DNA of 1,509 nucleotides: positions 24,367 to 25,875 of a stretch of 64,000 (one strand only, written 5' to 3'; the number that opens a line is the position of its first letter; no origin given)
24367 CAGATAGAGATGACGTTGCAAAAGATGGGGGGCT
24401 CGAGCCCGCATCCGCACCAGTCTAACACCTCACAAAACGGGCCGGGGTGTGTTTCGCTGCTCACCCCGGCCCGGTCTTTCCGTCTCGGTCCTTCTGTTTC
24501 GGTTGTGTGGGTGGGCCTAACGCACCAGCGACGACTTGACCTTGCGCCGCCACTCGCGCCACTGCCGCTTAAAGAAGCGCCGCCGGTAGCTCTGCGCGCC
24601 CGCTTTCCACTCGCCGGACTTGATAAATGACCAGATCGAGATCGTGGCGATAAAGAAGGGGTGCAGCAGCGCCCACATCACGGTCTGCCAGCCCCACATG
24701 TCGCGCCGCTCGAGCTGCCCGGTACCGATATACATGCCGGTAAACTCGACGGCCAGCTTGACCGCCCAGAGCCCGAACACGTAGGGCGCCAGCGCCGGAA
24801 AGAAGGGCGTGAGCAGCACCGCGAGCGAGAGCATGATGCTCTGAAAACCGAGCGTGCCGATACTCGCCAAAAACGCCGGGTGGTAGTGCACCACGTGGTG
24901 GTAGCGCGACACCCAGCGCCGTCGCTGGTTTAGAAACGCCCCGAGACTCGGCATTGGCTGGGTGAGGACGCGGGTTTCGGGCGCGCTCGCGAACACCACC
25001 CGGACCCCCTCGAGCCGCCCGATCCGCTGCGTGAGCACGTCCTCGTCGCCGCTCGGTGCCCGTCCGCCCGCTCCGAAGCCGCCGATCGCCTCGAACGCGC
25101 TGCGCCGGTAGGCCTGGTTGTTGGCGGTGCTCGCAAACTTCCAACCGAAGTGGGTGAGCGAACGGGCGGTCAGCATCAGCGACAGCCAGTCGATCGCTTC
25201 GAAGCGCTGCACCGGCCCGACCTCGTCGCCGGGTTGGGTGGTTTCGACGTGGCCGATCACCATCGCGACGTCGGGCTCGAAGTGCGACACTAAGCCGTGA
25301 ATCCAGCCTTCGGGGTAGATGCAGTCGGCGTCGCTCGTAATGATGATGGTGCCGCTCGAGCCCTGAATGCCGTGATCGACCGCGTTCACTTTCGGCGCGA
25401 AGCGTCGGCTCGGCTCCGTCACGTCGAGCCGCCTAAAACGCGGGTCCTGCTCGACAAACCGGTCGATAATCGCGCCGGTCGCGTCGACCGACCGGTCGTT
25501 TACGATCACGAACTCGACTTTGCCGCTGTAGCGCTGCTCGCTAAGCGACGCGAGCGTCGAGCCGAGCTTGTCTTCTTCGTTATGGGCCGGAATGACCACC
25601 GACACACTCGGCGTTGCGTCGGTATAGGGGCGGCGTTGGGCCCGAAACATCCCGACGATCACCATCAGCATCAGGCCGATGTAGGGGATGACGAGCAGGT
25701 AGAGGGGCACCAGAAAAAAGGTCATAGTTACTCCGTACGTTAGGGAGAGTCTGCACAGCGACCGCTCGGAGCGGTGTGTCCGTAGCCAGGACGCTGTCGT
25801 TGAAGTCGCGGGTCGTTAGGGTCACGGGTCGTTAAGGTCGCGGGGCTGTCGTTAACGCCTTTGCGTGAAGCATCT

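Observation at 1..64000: Hyper-abundant palindrome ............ (core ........) sits in-frame as '(G/R)-L-E-P' in dozens of unrelated genes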

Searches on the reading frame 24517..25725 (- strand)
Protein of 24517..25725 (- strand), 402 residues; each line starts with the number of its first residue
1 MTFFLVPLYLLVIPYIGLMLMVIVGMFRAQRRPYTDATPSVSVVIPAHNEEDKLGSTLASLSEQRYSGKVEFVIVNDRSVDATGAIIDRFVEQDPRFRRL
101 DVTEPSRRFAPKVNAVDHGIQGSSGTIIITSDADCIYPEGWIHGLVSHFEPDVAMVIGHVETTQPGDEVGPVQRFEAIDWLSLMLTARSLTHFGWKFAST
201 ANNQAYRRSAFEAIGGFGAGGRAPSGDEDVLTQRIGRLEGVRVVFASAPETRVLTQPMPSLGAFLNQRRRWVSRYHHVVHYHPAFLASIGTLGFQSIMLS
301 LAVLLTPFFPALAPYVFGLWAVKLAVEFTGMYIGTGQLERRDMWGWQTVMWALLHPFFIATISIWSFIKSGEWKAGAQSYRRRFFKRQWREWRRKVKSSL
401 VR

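Call 48: search_protein_families(library=pfam, proteins=[window:24517-25725:-], max_evalue=0.0001)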
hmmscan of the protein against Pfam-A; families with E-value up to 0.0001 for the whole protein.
window:24517-25725:- (402 aa): 4 families
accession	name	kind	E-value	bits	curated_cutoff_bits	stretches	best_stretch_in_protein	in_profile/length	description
PF00535.33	Glycos_transf_2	-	1.2e-25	90.8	23.3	1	42-214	1-167/168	Glycosyl transferase family 2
PF13641.12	Glyco_tranf_2_3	-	1.8e-19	71.1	27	1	39-272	1-228/230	Glycosyltransferase like family 2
PF13506.12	Glyco_transf_21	-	2e-09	37.6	21.7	1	97-271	3-172/174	Glycosyl transferase family 21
PF13632.12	Glyco_trans_2_3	-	7.8e-09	36.1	27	1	127-321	1-190/198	Glycosyl transferase family group 2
